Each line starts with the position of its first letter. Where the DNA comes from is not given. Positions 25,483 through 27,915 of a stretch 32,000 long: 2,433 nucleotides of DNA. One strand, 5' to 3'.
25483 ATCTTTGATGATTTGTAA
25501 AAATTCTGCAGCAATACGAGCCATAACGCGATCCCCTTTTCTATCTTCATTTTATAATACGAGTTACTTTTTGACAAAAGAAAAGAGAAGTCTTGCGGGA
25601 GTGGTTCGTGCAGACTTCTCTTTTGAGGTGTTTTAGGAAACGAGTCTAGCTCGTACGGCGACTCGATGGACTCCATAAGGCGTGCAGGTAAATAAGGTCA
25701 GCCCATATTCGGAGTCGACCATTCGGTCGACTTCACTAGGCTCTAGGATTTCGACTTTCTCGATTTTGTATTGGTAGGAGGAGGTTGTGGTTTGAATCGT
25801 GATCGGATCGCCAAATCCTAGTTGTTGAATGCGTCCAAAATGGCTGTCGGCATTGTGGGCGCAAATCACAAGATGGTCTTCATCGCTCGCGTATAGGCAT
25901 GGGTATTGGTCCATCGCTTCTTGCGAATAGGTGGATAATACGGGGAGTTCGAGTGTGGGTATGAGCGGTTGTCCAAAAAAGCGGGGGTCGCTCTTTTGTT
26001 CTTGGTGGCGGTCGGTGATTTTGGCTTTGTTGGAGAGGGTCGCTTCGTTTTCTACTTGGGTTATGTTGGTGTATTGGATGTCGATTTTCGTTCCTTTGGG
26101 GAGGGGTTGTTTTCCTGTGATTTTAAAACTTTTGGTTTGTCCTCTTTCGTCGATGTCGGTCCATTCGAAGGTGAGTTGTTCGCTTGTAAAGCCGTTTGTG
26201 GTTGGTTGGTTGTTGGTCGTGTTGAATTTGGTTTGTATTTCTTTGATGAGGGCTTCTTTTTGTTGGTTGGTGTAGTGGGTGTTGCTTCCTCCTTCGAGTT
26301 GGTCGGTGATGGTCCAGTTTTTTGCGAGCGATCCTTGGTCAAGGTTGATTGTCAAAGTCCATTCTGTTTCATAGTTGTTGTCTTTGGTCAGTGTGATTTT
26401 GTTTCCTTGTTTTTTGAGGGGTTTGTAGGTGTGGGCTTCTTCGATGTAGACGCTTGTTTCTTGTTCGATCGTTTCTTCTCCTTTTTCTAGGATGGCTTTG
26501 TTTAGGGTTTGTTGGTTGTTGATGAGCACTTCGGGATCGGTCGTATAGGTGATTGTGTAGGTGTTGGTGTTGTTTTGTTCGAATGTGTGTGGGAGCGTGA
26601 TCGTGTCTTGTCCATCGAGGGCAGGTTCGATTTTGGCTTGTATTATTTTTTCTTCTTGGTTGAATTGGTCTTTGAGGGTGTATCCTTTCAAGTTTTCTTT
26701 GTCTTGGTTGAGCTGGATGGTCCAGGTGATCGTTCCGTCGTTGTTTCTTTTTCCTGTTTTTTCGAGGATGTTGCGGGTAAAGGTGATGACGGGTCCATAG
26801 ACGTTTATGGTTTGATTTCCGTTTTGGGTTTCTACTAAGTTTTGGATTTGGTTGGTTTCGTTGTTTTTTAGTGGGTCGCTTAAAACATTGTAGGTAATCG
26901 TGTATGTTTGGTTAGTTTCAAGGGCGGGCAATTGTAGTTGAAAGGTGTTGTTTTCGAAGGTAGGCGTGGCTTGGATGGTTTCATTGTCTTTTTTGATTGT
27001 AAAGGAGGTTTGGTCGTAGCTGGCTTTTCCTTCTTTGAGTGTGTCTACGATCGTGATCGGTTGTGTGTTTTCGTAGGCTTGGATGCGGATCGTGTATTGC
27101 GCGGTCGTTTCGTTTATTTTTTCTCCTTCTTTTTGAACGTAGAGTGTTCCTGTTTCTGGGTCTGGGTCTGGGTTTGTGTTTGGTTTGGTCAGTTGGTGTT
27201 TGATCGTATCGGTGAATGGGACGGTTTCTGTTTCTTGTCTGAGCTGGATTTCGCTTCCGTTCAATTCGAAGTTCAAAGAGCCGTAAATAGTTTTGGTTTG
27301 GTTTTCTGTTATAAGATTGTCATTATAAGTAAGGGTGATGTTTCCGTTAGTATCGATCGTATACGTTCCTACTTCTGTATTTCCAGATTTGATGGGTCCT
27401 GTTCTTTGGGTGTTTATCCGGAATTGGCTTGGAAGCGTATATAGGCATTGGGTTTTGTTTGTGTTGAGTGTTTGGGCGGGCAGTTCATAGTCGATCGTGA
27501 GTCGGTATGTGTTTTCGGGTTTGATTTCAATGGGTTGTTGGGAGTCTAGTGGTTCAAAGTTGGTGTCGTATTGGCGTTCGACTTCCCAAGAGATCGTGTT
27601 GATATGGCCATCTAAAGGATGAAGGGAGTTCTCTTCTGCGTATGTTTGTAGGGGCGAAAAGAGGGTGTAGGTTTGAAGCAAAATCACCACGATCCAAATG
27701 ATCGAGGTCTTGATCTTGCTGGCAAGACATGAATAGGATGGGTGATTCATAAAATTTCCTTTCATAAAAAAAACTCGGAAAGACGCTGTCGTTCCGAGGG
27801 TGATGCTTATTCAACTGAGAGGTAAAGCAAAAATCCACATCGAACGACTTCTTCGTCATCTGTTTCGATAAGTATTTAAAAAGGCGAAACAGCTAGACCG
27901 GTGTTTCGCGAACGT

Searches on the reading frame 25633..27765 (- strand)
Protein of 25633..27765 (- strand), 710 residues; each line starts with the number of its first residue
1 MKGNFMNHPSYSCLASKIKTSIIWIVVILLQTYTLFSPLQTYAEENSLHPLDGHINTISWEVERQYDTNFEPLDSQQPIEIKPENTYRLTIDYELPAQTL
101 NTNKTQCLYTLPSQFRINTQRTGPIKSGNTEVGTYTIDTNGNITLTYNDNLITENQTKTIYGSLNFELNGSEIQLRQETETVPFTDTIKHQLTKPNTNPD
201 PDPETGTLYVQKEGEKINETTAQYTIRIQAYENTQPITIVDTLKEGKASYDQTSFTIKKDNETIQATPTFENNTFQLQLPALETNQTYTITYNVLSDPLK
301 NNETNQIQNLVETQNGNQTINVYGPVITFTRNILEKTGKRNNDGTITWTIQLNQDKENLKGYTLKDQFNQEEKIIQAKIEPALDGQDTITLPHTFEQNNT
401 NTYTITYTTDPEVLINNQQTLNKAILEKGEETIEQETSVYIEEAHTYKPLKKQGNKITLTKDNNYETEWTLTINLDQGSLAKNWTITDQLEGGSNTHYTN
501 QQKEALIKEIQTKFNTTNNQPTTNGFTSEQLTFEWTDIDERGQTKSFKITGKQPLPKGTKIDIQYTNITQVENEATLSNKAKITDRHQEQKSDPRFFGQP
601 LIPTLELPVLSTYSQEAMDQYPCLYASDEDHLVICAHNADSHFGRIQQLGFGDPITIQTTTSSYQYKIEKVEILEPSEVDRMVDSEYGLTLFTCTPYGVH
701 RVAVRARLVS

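Call 3: search_protein_families(library=pfam, proteins=[window:25633-27765:-], max_evalue=1)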
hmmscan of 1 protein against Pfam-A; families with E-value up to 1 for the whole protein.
window:25633-27765:- (710 aa): 3 families
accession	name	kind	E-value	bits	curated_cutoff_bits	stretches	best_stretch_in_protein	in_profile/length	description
PF04203.18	Sortase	-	3.6e-15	56.3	26.6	1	605-709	8-125/125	Sortase domain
PF05737.18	Collagen_bind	-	0.046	14.4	27.5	1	333-375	3-47/131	Collagen binding domain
PF02837.24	Glyco_hydro_2_N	-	0.7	10.3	28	1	368-479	13-126/169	Glycosyl hydrolases family 2, sugar binding domain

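Call 4: search_protein_families(library=ncbifam, proteins=[window:25633-27765:-], max_evalue=1)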
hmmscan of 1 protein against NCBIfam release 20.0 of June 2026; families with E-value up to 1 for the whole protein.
window:25633-27765:- (710 aa): 6 families
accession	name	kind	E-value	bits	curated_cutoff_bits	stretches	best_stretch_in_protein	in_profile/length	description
TIGR01076.1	sortase_fam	subfamily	4.1e-11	42.8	39.35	1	627-706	39-125/136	sortase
NF033745.1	class_C_sortase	subfamily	2.3e-10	40.6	160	1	626-706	131-218/220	class C sortase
TIGR03784.1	marine_sortase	equivalog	1.2e-08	34.8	158.25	1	627-709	88-171/174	class GN sortase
NF033746.1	class_D_sortase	subfamily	1.4e-07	31.4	165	1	625-698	45-118/135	class D sortase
NF058671.1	sortase_SrtD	exception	6.4e-07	29.2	140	1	625-697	99-171/187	class D sortase, LPxTATN-specific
NF033747.1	class_E_sortase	subfamily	0.00048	20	160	1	632-696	115-191/211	class E sortase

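Call 5: search_solved_structures(query=window:25633-27765:-, max_evalue=1, show_alignments=3)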
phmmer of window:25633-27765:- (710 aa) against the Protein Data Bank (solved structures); distinct sequences matched with E-value up to 1: 22.
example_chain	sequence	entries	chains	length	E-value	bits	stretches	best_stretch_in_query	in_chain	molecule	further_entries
4d70_A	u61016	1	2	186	1.6e-05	27.1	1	641-709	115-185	SORTASE FAMILY PROTEIN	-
4d7w_A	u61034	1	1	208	3.6e-05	25.9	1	626-707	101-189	SORTASE FAMILY PROTEIN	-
6ixz_A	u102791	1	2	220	5.6e-05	25.2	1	628-702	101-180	Sortase family protein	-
7d6p_A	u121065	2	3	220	6.9e-05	24.9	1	628-702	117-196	Sortase family protein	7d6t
2w1j_A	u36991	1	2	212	0.00015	23.8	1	626-707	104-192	PUTATIVE SORTASE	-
2xwg_A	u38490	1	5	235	0.00018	23.5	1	631-704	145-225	SORTASE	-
7cg9_A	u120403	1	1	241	0.0004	22.4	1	627-707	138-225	Class C sortase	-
4g1j_A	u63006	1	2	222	0.0011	20.9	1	628-707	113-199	Sortase family protein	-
3rbi_A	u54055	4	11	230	0.0012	20.8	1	628-707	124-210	Sortase family protein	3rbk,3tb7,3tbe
2wts_A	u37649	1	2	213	0.0014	20.6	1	630-707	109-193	PUTATIVE SORTASE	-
3o0p_A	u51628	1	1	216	0.0015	20.5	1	627-707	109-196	Sortase family protein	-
3re9_A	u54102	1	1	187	0.0017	20.3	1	628-707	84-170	Sortase-like protein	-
5fp2_A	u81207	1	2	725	0.0021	20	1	46-156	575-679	FERRIC ENTEROBACTIN RECEPTOR PIRA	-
8gr6_A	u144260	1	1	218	0.0021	20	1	631-707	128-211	Sortase-like protein, putative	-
5k9a_A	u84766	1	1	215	0.003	19.5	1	631-709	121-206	Putative fimbrial associated sortase-like protein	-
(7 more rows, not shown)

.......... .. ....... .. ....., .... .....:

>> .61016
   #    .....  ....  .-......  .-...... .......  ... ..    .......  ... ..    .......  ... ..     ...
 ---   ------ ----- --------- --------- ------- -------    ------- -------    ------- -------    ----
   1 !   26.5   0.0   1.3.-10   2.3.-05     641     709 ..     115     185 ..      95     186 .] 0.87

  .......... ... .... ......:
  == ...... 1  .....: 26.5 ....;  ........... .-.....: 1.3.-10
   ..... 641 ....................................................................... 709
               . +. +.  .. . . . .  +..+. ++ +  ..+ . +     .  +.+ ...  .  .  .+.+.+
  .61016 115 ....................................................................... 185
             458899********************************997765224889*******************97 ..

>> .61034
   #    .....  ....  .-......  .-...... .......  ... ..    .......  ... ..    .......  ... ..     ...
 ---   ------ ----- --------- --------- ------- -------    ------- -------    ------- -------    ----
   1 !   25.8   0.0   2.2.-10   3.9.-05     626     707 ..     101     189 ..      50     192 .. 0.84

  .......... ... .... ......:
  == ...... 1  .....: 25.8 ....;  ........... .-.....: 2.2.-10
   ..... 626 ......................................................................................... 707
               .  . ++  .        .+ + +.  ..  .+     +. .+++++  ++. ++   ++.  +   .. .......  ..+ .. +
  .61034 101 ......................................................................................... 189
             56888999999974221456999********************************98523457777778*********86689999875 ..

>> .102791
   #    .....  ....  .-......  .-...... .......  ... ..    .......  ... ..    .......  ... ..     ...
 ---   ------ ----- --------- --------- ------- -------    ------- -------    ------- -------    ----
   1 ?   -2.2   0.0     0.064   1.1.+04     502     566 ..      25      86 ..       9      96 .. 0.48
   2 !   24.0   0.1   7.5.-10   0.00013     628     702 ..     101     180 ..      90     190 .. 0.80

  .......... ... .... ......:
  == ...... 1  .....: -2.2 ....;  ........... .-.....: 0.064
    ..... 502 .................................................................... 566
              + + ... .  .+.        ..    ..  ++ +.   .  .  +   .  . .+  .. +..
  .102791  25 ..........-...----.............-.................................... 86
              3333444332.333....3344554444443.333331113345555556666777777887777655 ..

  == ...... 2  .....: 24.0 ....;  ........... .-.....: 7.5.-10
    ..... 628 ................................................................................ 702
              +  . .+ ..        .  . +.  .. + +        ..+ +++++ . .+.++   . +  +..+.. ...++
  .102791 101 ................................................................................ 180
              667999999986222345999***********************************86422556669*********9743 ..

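Call 7: find_homologous_proteins(query=window:25633-27765:-)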
Query window:25633-27765:- (710 aa): 4 proteins with E <= 0.001 among 8000 candidates.
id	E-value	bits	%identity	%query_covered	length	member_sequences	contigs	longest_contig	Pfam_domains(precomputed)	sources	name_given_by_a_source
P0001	0.0e+0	1154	90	82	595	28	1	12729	-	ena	-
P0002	1.5e-259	881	98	57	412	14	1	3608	PF04203.19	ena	-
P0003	4.2e-220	751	90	55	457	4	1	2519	-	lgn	-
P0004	3.7e-217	741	79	64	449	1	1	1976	-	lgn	-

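Call 9: find_encoding_contigs(protein=P0001, flank=8000, max_places=6)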
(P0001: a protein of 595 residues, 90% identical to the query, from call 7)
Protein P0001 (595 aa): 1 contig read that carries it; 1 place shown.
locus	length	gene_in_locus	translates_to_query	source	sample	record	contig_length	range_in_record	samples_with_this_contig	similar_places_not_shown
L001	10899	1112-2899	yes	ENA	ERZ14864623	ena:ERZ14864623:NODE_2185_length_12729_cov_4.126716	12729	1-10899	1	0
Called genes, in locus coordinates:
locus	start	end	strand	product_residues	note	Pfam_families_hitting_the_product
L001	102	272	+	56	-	-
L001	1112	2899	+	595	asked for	-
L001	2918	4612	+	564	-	PF17802:SpaA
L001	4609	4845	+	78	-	PF04203:Sortase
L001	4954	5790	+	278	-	PF12784:PDDEXK_2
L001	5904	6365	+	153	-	PF00578:AhpC-TSA, PF08534:Redoxin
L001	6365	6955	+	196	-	PF02224:Cytidylate_kin (faint), PF13189:Cytidylate_kin2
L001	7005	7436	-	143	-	PF18936:DUF5684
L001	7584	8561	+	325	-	PF00365:PFK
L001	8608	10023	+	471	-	PF00224:PK, PF02887:PK_C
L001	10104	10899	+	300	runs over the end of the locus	PF00480:ROK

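Call 10: find_encoding_contigs(protein=P0002, flank=5000, max_places=6)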
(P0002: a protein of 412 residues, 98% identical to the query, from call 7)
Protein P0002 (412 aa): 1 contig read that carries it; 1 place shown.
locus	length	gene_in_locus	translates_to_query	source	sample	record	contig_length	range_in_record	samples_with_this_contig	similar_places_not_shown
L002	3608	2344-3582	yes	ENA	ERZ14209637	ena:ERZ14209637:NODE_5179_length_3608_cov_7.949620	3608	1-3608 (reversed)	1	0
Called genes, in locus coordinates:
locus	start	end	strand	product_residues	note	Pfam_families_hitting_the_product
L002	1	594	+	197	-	?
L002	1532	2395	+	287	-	-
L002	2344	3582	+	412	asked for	PF04203:Sortase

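Call 16: find_related_loci(query=window:25633-27765:-, collection=genome_contigs, flank=10000)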
Query window:25633-27765:- (710 aa) in genome_contigs; peptide patterns used: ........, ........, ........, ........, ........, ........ (x = any residue, [..] = any of these).
40 stretches matched a pattern; 1 encode a relative of the query (tblastn E <= 1e-3); 1 distinct loci.
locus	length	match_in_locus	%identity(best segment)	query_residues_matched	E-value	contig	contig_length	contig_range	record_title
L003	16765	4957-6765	41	2-602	1e-126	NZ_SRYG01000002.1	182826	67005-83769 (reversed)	Dubosiella muris strain NM09_H32 NODE_2_length_182826_cov_1154.732392, whole genome shotgun sequence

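Call 20: find_encoding_contigs(protein=P0003, flank=5000, max_places=4)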
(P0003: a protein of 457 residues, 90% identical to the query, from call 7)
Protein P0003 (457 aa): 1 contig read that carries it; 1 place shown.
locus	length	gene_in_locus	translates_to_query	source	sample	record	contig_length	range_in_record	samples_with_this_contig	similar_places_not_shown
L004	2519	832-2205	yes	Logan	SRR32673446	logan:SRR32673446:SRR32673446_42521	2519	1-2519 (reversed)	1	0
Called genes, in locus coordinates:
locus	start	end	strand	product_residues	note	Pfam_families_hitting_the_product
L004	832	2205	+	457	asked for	-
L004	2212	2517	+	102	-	?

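Call 21: find_encoding_contigs(protein=P0004, flank=5000, max_places=4)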
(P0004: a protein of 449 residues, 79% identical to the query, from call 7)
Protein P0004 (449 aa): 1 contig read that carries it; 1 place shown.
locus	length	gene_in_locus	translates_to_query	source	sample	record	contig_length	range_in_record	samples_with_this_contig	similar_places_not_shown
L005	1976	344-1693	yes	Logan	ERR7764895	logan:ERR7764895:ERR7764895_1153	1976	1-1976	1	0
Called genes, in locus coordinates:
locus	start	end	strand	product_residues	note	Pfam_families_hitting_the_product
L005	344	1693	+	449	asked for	-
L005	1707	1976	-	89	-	?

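Call 23: find_related_loci(query=window:25633-27765:-, collection=metagenome_contigs, flank=10000)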
Query window:25633-27765:- (710 aa) in metagenome_contigs; peptide patterns used: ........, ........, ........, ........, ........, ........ (x = any residue, [..] = any of these).
107 stretches matched a pattern; 5 encode a relative of the query (tblastn E <= 1e-3); 3 distinct loci.
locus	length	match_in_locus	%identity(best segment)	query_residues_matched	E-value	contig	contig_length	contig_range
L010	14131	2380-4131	96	5-590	0e+0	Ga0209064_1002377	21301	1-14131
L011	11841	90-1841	91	5-590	0e+0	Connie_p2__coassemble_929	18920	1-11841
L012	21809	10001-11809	41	2-602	5e-126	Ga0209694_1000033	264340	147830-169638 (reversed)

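Call 32: search_protein_families(library=pfam, proteins=[L010:2383-6657:+, L010:6674-8323:+, L010:8277-9125:+, L010:9119-9655:+, L010:9645-10160:+], max_evalue=0.01)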
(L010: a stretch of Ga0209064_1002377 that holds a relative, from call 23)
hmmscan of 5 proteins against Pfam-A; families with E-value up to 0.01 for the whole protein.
L010:2383-6657:+ (1424 aa): 1 family
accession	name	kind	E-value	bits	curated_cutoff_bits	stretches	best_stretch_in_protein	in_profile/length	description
PF17802.7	SpaA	-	2.3e-15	56.9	23.1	1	1055-1139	2-82/91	Prealbumin-like fold domain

L010:6674-8323:+ (549 aa): 2 families
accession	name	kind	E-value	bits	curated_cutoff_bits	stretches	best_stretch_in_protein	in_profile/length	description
PF16569.11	GramPos_pilinBB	-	9.4e-25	88.2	30.5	1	230-349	1-116/116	Gram-positive pilin backbone subunit 2, Cna-B-like domain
PF17802.7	SpaA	-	5.8e-15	55.7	23.1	1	371-470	4-84/91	Prealbumin-like fold domain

L010:8277-9125:+ (282 aa): 1 family
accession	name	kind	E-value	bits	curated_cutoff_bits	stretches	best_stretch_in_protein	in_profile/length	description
PF04203.18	Sortase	-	2.9e-26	92.1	26.6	1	119-243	1-124/125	Sortase domain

L010:9119-9655:+ (178 aa): 0 families

L010:9645-10160:+ (171 aa): 1 family
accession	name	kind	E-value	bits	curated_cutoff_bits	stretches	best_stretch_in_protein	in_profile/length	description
PF04203.18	Sortase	-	1.1e-17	64.3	26.6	1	60-170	2-125/125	Sortase domain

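Call 43: search_protein_representatives(protein=window:25636-27765:-)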
Query: 710 residues. Proteins with E-value up to 0.001 (for the whole library): 2229; up to 1e-10: 930; up to 1e-30: 50. The best 150 are listed.
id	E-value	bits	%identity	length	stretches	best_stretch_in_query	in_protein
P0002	4.7e-260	881.4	98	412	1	279-685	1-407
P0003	1.3e-220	751.0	89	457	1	6-402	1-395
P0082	9.3e-171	586.3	96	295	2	518-671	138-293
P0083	2.8e-126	439.3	44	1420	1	40-602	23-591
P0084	1.4e-53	199.1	31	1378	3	200-557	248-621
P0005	6.6e-51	190.3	100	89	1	622-710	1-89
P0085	3.2e-48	181.4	31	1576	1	85-571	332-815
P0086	2.9e-47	178.2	38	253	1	6-255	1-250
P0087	1.2e-46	176.2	32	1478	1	63-590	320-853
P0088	1.1e-44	169.8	31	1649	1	78-585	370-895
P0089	8.7e-43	163.4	49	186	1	334-508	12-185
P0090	2.3e-42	162.1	30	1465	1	64-573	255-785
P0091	3.1e-41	158.3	32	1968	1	87-576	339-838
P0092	6.0e-41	157.3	29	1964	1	80-570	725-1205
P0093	1.7e-40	155.8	34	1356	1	22-538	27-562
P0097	1.4e-37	146.3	30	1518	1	21-570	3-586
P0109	2.8e-34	135.3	30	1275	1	53-559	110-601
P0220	2.0e-17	79.6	49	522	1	602-709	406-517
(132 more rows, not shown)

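Call 47: find_encoding_contigs(protein=P0082, flank=5000, max_places=4)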
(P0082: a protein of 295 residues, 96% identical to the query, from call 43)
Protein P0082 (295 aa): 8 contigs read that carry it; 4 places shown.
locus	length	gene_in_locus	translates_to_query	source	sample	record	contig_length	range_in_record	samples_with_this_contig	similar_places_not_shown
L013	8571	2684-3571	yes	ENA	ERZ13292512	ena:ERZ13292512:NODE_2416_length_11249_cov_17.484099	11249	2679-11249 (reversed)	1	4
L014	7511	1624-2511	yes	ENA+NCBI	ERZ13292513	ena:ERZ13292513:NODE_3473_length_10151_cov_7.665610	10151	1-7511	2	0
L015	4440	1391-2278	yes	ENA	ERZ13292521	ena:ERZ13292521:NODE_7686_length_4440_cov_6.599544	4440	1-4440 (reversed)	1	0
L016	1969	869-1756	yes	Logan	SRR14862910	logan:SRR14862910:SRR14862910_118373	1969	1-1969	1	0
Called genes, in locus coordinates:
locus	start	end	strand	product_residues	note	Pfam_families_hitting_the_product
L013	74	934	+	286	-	-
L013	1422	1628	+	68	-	-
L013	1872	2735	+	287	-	-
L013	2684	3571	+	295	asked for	PF04203:Sortase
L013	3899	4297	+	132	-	-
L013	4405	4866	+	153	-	PF00578:AhpC-TSA, PF08534:Redoxin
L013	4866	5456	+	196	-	PF02224:Cytidylate_kin (faint), PF13189:Cytidylate_kin2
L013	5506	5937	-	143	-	PF18936:DUF5684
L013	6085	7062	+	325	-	PF00365:PFK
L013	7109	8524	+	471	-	PF00224:PK, PF02887:PK_C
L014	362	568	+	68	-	-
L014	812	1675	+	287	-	-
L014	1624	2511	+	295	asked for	PF04203:Sortase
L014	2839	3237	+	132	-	-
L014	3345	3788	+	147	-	PF00578:AhpC-TSA, PF08534:Redoxin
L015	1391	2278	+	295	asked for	PF04203:Sortase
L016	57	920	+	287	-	-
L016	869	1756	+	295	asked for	PF04203:Sortase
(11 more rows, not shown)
